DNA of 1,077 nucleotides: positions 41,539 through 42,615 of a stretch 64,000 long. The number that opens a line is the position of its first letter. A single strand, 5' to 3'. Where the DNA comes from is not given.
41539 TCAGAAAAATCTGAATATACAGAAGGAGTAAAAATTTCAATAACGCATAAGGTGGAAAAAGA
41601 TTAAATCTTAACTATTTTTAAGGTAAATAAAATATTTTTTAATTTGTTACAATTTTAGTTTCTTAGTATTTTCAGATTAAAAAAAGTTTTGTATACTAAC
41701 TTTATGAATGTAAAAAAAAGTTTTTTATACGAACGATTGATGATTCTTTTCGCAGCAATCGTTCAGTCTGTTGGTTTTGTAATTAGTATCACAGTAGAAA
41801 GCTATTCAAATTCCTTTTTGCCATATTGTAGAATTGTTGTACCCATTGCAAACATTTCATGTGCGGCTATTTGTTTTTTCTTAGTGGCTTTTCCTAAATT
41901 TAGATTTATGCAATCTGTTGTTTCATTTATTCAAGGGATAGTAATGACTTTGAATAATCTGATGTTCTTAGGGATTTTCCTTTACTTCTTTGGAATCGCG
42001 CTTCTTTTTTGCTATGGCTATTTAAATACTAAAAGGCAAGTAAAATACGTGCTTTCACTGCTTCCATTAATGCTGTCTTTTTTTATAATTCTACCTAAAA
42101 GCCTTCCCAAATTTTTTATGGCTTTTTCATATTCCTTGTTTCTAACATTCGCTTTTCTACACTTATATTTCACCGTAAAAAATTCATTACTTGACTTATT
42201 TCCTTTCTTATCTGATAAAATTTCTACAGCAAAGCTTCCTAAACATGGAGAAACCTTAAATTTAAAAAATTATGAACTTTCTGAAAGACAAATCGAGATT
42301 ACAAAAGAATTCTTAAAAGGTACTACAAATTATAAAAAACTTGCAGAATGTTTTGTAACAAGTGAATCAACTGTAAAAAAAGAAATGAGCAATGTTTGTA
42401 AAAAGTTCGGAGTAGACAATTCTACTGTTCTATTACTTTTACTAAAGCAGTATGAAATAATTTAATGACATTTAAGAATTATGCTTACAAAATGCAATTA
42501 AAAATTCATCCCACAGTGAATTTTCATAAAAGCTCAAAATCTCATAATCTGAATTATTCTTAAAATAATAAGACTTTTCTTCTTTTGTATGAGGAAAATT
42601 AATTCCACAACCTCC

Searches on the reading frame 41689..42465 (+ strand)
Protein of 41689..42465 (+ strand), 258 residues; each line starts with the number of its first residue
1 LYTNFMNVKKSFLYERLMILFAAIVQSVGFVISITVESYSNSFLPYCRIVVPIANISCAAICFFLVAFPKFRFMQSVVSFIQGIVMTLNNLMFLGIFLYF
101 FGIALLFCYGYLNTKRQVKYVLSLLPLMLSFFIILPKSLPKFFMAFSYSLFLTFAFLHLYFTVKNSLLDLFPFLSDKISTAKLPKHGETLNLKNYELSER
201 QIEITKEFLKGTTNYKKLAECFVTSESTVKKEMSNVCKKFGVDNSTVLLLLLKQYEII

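Call 6: search_protein_families(library=pfam, proteins=[window:41689-42465:+], max_evalue=0.01)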
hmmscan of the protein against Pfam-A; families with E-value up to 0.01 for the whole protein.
window:41689-42465:+ (258 aa): 2 families
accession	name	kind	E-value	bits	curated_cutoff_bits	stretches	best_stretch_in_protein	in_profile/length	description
PF00196.25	GerE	-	5.9e-06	26.3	23.5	1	197-249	3-54/57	Bacterial regulatory proteins, luxR family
PF12116.14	SpoIIID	-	0.0034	17.9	27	0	194-239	2-46/82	Stage III sporulation protein D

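Call 22: find_homologous_proteins(query=window:41704-42465:+)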
Query window:41704-42465:+ (253 aa): 36 proteins with E <= 0.001 among 1002 candidates.
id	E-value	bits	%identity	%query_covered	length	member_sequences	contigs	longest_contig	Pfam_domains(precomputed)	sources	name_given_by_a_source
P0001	1.3e-153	527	99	100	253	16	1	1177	PF00196.26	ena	-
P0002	1.3e-96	341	66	100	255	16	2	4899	-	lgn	-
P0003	1.5e-96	341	66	100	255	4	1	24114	-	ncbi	-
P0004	5.6e-94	332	64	100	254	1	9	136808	-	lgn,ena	-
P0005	2.0e-93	330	63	100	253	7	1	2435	-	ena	-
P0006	3.5e-93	330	65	97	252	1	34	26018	-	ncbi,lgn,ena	-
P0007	9.6e-93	328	63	100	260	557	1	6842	-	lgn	-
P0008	2.3e-92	327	63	99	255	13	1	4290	-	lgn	-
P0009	6.3e-91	322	64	100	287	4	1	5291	-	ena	-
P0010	2.6e-89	317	58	100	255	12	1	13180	-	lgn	-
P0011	6.0e-89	316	62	100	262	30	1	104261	-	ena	-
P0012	5.5e-88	313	59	100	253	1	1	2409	-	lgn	-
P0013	9.8e-88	312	58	100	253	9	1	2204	-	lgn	-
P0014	3.2e-86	307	60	100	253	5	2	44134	-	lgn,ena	-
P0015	1.1e-85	305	58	100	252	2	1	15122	-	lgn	-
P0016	1.1e-85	305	58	100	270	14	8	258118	-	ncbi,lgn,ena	-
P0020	3.5e-83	297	61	95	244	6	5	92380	PF00196.26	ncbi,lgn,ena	-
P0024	3.8e-80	287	56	95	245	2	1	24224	-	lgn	-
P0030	2.6e-77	278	56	97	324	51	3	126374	-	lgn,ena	-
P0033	8.9e-68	247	53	98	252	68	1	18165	-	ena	-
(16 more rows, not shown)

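Call 24: find_related_loci(query=A2, collection=metagenome_contigs, flank=10000)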
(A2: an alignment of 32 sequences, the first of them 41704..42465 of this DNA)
Query A2 (253 aa) in metagenome_contigs; peptide patterns used: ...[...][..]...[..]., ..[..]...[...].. (x = any residue, [..] = any of these).
599 stretches matched a pattern (row limit reached: there are more); 23 encode a relative of the query (tblastn E <= 1e-3); 23 distinct loci.
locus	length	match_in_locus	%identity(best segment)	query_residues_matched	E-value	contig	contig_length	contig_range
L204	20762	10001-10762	66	1-253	6e-106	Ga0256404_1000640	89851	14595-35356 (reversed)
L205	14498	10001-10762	64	1-253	2e-102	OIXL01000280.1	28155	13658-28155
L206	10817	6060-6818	63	1-253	3e-101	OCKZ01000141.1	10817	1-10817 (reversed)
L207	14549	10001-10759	64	1-253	1e-101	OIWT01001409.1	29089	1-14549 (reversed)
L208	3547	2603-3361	63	1-253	6e-103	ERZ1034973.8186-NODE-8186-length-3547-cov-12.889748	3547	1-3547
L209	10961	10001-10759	63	1-253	3e-101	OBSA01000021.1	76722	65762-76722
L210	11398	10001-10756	60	1-252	3e-98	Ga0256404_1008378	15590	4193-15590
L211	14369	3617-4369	58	1-252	2e-91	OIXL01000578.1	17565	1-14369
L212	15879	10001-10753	58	1-252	4e-91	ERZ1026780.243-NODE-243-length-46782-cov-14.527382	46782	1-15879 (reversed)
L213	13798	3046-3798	57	1-252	4e-90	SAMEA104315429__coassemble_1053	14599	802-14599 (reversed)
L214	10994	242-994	57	1-252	4e-90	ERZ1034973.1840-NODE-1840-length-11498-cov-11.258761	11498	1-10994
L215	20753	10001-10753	57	1-252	4e-90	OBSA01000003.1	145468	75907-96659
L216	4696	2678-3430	56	1-252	6e-89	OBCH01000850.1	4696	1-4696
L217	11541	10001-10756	56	1-252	2e-88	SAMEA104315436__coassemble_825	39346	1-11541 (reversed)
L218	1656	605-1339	56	9-253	7e-91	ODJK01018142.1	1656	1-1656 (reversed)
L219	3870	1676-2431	54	1-252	5e-84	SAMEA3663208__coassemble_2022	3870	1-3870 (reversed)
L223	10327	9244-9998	62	1-252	5e-82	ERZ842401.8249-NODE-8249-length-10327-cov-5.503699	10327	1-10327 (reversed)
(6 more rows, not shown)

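Call 39: find_encoding_contigs(protein=P0016, flank=9000, max_places=2)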
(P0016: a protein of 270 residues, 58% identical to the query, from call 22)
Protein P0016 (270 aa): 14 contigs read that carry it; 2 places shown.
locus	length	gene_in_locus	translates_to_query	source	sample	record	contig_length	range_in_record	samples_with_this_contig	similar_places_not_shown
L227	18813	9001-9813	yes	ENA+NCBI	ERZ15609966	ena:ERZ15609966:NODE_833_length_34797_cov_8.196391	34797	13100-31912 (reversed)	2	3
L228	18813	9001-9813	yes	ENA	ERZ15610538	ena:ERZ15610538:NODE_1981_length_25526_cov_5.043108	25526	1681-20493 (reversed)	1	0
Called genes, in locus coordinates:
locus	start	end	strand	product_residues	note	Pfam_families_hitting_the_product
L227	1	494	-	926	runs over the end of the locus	PF05193:Peptidase_M16_C (weak)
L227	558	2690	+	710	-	PF16314:DUF4954, PF25084:LbH_EIF2B (faint), PF25087:GMPPB_C (faint), PF20683:DUF6819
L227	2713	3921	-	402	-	PF00440:TetR_N, PF00682:HMGL-like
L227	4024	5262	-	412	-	PF03415:Peptidase_C11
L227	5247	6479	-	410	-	PF00144:Beta-lactamase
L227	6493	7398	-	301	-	-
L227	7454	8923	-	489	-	-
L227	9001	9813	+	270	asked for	-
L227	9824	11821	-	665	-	PF00270:DEAD (faint), PF04851:ResIII, PF17757:UvrB_inter, PF27431:UvrB_3rd, PF00271:Helicase_C, PF12344:UvrB, PF02151:UVR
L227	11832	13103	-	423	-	PF00089:Trypsin, PF13365:Trypsin_2, PF13180:PDZ_2, PF17820:PDZ_6 (faint)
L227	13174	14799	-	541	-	PF08308:PEGA, PF13860:FlgD_ig (faint)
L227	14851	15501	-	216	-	PF20582:UPF0758_N (weak), PF04002:RadC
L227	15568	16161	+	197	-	PF01832:Glucosaminidase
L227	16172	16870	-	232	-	PF00696:AA_kinase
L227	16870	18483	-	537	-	PF01833:TIG, PF01841:Transglut_core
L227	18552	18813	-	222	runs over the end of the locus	-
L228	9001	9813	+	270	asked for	-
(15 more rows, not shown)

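Call 40: find_encoding_contigs(protein=P0004, flank=9000, max_places=2)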
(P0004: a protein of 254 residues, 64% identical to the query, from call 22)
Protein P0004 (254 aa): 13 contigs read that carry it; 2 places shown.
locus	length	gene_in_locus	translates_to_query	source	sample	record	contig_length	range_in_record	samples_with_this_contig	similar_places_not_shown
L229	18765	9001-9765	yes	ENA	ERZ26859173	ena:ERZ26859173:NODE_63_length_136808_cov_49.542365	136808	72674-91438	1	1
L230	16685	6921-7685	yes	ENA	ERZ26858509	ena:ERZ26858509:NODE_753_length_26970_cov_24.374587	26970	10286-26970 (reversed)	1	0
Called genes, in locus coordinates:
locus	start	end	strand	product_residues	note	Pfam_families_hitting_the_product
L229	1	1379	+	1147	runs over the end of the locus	-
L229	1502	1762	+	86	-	PF02604:PhdYeFM_antitox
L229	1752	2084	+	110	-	PF05016:ParE_toxin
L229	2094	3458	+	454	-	PF07696:7TMR-DISMED2, PF07695:7TMR-DISM_7TM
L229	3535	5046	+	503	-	PF02518:HATPase_c, PF00072:Response_reg, PF00196:GerE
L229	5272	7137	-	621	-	PF01336:tRNA_anti-codon, PF00152:tRNA-synt_2, PF02938:GAD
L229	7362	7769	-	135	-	PF13470:PIN_3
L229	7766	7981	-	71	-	-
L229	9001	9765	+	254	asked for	-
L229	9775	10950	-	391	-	PF26002:Beta-barrel_AprE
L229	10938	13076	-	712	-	PF03412:Peptidase_C39, PF00664:ABC_membrane, PF00005:ABC_tran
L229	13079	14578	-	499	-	PF03572:Peptidase_S41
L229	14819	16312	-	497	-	PF03572:Peptidase_S41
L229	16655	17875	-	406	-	-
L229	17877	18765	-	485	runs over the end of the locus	-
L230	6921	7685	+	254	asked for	-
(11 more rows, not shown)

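Call 41: find_encoding_contigs(protein=P0030, flank=9000, max_places=2)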
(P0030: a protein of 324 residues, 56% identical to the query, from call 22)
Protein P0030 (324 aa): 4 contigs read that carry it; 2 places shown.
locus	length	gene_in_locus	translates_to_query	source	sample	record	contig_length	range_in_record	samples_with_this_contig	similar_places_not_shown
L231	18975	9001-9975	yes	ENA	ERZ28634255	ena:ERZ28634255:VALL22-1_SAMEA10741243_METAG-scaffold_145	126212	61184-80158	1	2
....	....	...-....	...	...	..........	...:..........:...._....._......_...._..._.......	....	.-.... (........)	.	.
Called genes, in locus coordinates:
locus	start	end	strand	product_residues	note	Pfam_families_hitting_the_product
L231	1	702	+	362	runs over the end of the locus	PF01476:LysM, PF23446:LysM1_NFP_LYK (faint), PF23473:LysM3_LYK4_5 (faint), PF01476:LysM (weak), PF01551:Peptidase_M23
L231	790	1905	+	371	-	PF00990:GGDEF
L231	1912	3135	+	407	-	PF13167:GTP-bdg_N, PF16360:GTP-bdg_M, PF03193:RsgA_GTPase (faint), PF01926:MMR_HSR1, PF02421:FeoB_N (weak)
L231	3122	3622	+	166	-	PF03748:FliL (weak)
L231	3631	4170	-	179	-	-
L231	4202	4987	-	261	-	PF00005:ABC_tran, PF13304:AAA_21 (faint)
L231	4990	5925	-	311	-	PF06835:LptC (faint), PF03968:LptD_N (weak)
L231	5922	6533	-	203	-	PF06835:LptC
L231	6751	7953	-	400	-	PF00072:Response_reg, PF01339:CheB_methylest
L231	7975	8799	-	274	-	PF03705:CheR_N, PF01739:CheR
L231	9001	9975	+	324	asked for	-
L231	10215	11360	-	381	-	PF03372:Exo_endo_phos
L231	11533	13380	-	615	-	PF17297:PEPCK_N, PF00821:PEPCK_GTP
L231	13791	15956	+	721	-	PF02518:HATPase_c (weak), PF00204:DNA_gyraseB, PF01751:Toprim, PF00986:DNA_gyraseB_C (faint)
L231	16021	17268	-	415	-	PF00999:Na_H_Exchanger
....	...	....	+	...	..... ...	-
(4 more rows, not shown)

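Call 48: search_protein_families(library=pfam, proteins=[L204:8318-9835:-, L204:10921-12780:+, L223:8492-9088:-, L223:8032-8502:-, L223:4943-7000:-, L219:782-1597:-, L219:88-810:-, L227:7454-8923:-, L227:6493-7398:-], max_evalue=0.01)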
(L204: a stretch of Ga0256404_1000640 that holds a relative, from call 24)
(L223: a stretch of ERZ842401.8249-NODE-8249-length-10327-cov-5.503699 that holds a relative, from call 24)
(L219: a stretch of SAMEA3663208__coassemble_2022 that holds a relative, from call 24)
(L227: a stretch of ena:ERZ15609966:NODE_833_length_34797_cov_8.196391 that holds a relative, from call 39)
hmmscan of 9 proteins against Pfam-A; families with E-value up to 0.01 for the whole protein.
L204:8318-9835:- (505 aa): 1 family
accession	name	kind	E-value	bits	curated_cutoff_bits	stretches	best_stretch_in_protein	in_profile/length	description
PF03572.23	Peptidase_S41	-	1.7e-12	47.7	24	1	240-473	4-163/165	Peptidase family S41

L204:10921-12780:+ (619 aa): 2 families
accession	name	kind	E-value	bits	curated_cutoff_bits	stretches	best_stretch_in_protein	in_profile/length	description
PF00909.26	Ammonium_transp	-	1.6e-117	393.1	23.2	1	47-453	1-396/399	Ammonium Transporter Family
PF00543.27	P-II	-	6.2e-25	87.9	25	1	504-608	2-102/102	Nitrogen regulatory protein P-II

L223:8492-9088:- (198 aa): 8 families
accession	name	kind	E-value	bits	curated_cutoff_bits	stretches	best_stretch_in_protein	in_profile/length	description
PF01712.25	dNK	-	4.2e-09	36.9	27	1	9-144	5-149/203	Deoxynucleoside kinase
PF13521.12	AAA_28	-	1.2e-06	29.3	27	1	7-144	4-135/164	AAA domain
PF02223.23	Thymidylate_kin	-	5.2e-06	26.7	27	1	48-164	52-164/185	Thymidylate kinase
PF13671.12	AAA_33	-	0.00015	22.5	27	0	4-33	1-31/143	AAA domain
PF13238.12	AAA_18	-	0.00021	22.2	29.4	1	8-149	4-120/128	AAA domain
PF01637.24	ATPase_2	-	0.0013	19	33.2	1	4-91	22-101/225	ATPase domain predominantly from Archaea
PF13173.12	AAA_14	-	0.003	18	27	0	3-60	3-55/129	AAA domain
PF02492.25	cobW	-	0.0049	16.9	20.7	1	7-34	5-37/180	CobW/HypB/UreG, nucleotide-binding domain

L223:8032-8502:- (156 aa): 0 families

L223:4943-7000:- (685 aa): 0 families

L219:782-1597:- (271 aa): 0 families

L219:88-810:- (240 aa): 0 families

L227:7454-8923:- (489 aa): 0 families

L227:6493-7398:- (301 aa): 0 families

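Call 49: search_protein_families(library=ncbifam, proteins=[window:41704-42465:+], max_evalue=0.01)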
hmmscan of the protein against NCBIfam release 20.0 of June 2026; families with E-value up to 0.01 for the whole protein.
window:41704-42465:+ (253 aa): 7 families
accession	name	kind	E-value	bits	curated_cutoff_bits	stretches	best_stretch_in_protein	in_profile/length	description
NF052366.1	photon_PedR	equivalog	0.00071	19.7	120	1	191-243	2-53/74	photosynthetic electron transport-dependent transcriptional regulator PedR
NF007505.1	PRK10100.1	equivalog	0.0016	18.2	250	1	186-241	139-193/204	biofilm master transcriptional regulator CsgD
NF047785.1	respo_reg_MadR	equivalog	0.0035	16.7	300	1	187-239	144-195/209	MadR family response regulator transcription factor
NF041232.1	BagY_FevT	exception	0.0035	16.3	700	1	185-241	290-345/367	LuxR family transcriptional regulator BagY/FevT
TIGR03020.2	EpsA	equivalog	0.0038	16.9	170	1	188-239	185-237/247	XrtB/PEP-CTERM-associated transcriptional regulator EpsA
NF007403.0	PRK09935.1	equivalog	0.0078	15.8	271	0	184-253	142-210/210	fimbria biosynthesis transcriptional regulator FimZ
NF007708.0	PRK10403.1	equivalog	0.0099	15.3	343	0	192-241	154-202/215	nitrate/nitrite response regulator protein NarP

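Call 55: find_encoding_contigs(protein=window:41704-42465:+, flank=8000, max_places=10)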
Protein window:41704-42465:+ (253 aa): 23 contigs read that carry it; 6 places shown.
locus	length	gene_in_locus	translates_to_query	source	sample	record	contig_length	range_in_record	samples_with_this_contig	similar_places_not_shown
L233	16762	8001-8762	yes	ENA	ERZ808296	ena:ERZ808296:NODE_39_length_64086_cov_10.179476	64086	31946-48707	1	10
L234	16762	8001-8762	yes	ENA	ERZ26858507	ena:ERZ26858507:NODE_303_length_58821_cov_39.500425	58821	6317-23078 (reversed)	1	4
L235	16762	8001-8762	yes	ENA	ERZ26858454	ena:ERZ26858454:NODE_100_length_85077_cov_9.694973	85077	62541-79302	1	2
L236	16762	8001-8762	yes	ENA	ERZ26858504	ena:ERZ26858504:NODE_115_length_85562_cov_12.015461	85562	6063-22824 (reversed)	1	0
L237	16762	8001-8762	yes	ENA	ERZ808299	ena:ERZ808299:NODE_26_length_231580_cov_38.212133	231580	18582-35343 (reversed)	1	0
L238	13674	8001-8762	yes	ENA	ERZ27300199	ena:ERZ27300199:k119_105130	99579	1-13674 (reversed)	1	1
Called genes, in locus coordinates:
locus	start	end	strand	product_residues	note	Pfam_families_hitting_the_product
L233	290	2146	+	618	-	PF17297:PEPCK_N, PF00821:PEPCK_GTP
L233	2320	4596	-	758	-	PF04851:ResIII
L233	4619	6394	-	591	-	PF01555:N6_N4_Mtase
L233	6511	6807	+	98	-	PF01381:HTH_3, PF12844:HTH_19 (weak), PF13443:HTH_26 (weak)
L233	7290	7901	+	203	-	-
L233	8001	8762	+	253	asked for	PF00196:GerE (weak)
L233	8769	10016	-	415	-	PF03415:Peptidase_C11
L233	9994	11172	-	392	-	PF00144:Beta-lactamase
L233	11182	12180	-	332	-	-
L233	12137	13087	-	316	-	-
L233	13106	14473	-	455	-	-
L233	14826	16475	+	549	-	PF02690:Na_Pi_cotrans, PF01895:PhoU (weak)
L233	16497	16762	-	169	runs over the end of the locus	PF04073:tRNA_edit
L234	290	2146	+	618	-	PF17297:PEPCK_N, PF00821:PEPCK_GTP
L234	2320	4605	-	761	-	PF04851:ResIII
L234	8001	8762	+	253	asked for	PF00196:GerE (weak)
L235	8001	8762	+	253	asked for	PF00196:GerE (weak)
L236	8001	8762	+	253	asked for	PF00196:GerE (weak)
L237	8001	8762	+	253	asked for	PF00196:GerE (weak)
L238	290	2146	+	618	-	PF17297:PEPCK_N, PF00821:PEPCK_GTP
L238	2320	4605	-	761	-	PF04851:ResIII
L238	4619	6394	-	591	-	PF01555:N6_N4_Mtase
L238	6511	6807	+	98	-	PF01381:HTH_3, PF12844:HTH_19 (weak), PF13443:HTH_26 (weak)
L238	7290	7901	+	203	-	-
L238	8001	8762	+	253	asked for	PF00196:GerE (weak)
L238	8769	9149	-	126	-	-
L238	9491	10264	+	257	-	PF01656:CbiA, PF02374:ArsA_ATPase, PF07015:VirC1 (faint), PF09140:MipZ, PF10609:ParA (faint), PF13614:AAA_31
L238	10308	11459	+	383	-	-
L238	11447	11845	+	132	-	-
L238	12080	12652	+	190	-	-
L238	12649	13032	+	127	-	-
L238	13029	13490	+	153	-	-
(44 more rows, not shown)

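Call 60: predict_structure(alignment_id=A3)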
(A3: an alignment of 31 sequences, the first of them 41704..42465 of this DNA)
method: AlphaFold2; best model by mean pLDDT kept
length: 253 residues; sequences in the alignment: 31
mean_pLDDT: 78.0   pTM: 0.56
mean pLDDT of the five models: 78.0, 74.0, 72.1, 67.3, 66.1
residues with pLDDT >= 90: 15; 70-90: 195; 50-70: 38; < 50: 5
segments of 3 or more residues with pLDDT < 50: 1-4
pLDDT, mean of each block of 10 residues (from residue 1): 56 79 79 72 81 86 77 82 78 78 64 77 84 83 82 68 53 71 79 90 84 88 91 86 81 78
secondary structure, 60 per line:
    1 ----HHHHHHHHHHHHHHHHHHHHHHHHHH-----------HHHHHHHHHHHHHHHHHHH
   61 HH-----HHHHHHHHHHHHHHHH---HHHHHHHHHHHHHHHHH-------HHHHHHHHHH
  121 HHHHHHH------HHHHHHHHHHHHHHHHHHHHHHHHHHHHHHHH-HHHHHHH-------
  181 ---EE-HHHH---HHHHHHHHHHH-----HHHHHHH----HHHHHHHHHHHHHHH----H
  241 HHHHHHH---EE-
elements in order: H5-30 H42-62 H68-83 H87-103 H111-127 H134-165 H167-173 H187-190 H194-204 H210-216 H221-235 H240-247

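Call 63: fold_search(model_id=the predicted structure, library=pdb)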
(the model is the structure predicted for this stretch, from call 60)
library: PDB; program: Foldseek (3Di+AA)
matches with E <= 10: 286; with E <= 0.001: 0
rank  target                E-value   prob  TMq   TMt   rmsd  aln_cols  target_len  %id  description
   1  7r3h_C                8.0e-02  1.00  0.22  0.24   1.5        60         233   30  PROSS optimitzed variant of RhlR (75 mutations) in complex with native autoinducer C4-HSL (released 2022-12-14)
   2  6v7w_E                8.4e-02  1.00  0.23  0.25   7.1       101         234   20  Crystal structure of LasR-Aqs1 complex from Pseudomonas aeruginosa (released 2020-12-16)
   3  7r3g_A                9.7e-02  1.00  0.23  0.24   1.6        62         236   31  PROSS optimitzed variant of RhlR (75 mutations) in complex with the synthetic antagonist mBTL (released 2022-12-14)
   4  3clo_A                1.4e-01  1.00  0.21  0.21   2.8        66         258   30  Crystal structure of putative transcriptional regulator containing a LuxR DNA binding domain (NP_811094.1) from Bacter (released 2008-04-01)
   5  4lfu                  1.4e-01  1.00  0.23  0.25   2.9        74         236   22  Crystal structure of Escherichia coli SdiA in the space group C2 (released 2014-03-19)
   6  6v7w_B                1.6e-01  0.99  0.24  0.26   7.1       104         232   19  Crystal structure of LasR-Aqs1 complex from Pseudomonas aeruginosa (released 2020-12-16)
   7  4hye_A                1.7e-01  1.00  0.22  0.27   1.8        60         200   22  Crystal structure of a response regulator spr1814 from Streptococcus pneumoniae reveals unique interdomain contacts am (released 2013-06-05)
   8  6jqs                  1.7e-01  1.00  0.22  0.74   2.6        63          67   27  Structure of Transcription factor, GerE (released 2019-04-24)
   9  6zj2_D                1.9e-01  1.00  0.21  0.26   4.5        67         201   22  Structure of RcsB from Salmonella enterica serovar Typhimurium bound to promoter rprA in the presence of phosphomimeti (released 2021-02-17)
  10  7r3i_B                2.0e-01  1.00  0.22  0.23   1.4        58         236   31  PROSS optimitzed variant of RhlR (61 mutations) in complex with the synthetic antagonist mBTL (released 2022-12-14)
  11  7r3j_D                2.0e-01  1.00  0.20  0.21   1.4        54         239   33  Nativ complex of PqsE and RhlR with the synthetic antagonist mBTL (released 2022-12-14)
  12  3klo_B                2.0e-01  1.00  0.24  0.28   2.0        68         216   28  Vibrio cholerae VpsT bound to c-di-GMP (released 2010-02-09)
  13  1je8_E                2.0e-01  1.00  0.21  0.72   1.8        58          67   24  Two-Component response regulator NarL/DNA Complex: DNA Bending Found in a High Affinity Site (released 2002-09-27)
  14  1yio                  2.1e-01  1.00  0.22  0.28   2.8        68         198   24  Crystallographic structure of response regulator StyR from Pseudomonas fluorescens (released 2005-09-27)
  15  7ve5_A                2.3e-01  1.00  0.23  0.81   1.3        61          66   31  C-terminal domain of VraR (released 2022-05-18)
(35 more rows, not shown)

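Call 72: find_encoding_contigs(protein=P0020, flank=7000, max_places=1)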
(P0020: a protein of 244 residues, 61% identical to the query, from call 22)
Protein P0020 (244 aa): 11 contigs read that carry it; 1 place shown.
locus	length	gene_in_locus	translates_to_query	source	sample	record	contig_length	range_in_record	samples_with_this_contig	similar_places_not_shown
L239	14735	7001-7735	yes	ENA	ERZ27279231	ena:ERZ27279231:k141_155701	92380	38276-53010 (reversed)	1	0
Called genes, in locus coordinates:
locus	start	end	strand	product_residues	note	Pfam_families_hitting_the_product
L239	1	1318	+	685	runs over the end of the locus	PF01751:Toprim, PF01131:Topoisom_bac, PF13342:Toprim_Crpt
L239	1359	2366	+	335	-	-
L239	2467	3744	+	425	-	PF00665:rve (weak)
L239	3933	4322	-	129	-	PF18812:PBECR3, PF18810:PBECR2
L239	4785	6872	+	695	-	PF12437:GSIII_N, PF00120:Gln-synt_C, PF18318:Gln-synt_C-ter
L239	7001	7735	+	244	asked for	PF00196:GerE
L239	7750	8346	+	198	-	PF03572:Peptidase_S41 (faint)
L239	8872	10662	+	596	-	PF00909:Ammonium_transp, PF00543:P-II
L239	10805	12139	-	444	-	PF02844:GARS_N, PF01071:GARS_A, PF02786:CPSase_L_D2 (weak), PF02222:ATP-grasp (faint), PF02843:GARS_C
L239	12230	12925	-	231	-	-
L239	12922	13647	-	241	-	PF02463:SMC_N, PF00005:ABC_tran, PF13304:AAA_21 (faint)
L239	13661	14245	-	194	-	PF07155:ECF-ribofla_trS (faint), PF02632:BioY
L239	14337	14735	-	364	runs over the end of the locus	PF21710:Spt6_S1 (faint), PF00575:S1, PF23459:S1_RRP5 (weak), PF00575:S1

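Call 73: find_encoding_contigs(protein=P0033, flank=7000, max_places=1)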
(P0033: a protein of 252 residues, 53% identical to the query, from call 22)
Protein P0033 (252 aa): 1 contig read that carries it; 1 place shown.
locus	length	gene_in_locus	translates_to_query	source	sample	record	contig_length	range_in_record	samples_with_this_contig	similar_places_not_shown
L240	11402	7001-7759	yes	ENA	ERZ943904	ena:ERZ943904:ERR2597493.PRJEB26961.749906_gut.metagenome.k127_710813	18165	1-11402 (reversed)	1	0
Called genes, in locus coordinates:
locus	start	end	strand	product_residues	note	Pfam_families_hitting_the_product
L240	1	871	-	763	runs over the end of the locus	PF02903:Alpha-amylase_N, PF00128:Alpha-amylase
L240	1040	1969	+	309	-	PF03079:ARD (weak), PF02311:AraC_binding, PF07883:Cupin_2, PF00165:HTH_AraC, PF12833:HTH_18, PF00165:HTH_AraC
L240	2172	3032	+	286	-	PF00669:Flagellin_N, PF00700:Flagellin_C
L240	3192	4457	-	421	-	PF00144:Beta-lactamase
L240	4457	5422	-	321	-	-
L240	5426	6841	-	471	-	-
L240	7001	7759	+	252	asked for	-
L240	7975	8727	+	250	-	PF01925:TauE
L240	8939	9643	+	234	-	PF00753:Lactamase_B (faint)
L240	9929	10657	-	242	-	PF07826:IMP_cyclohyd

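Call 74: find_encoding_contigs(protein=P0010, flank=7000, max_places=1)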
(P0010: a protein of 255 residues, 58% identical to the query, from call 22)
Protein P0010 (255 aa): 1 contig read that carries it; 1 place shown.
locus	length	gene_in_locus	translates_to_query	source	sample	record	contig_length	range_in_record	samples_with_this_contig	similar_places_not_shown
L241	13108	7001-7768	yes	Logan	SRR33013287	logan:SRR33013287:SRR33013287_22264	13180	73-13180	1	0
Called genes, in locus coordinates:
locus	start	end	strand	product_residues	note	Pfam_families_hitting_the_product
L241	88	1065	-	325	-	PF01569:PAP2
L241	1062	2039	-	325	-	PF13310:Virulence_RhuM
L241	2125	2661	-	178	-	PF09917:DUF2147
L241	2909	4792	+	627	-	PF01055:Glyco_hydro_31_2nd, PF21365:Glyco_hydro_31_3rd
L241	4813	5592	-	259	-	-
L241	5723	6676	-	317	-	-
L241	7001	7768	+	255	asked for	-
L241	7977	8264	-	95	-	-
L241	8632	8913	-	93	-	-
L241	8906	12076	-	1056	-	PF00873:ACR_tran, PF02355:SecD_SecF_C (faint)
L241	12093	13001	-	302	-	PF25917:BSH_RND, PF25973:BSH_CzcB (faint), PF25954:Beta-barrel_RND_2, PF25967:RND-MFP_C, PF25975:CzcB_C (weak), PF25989:YknX_C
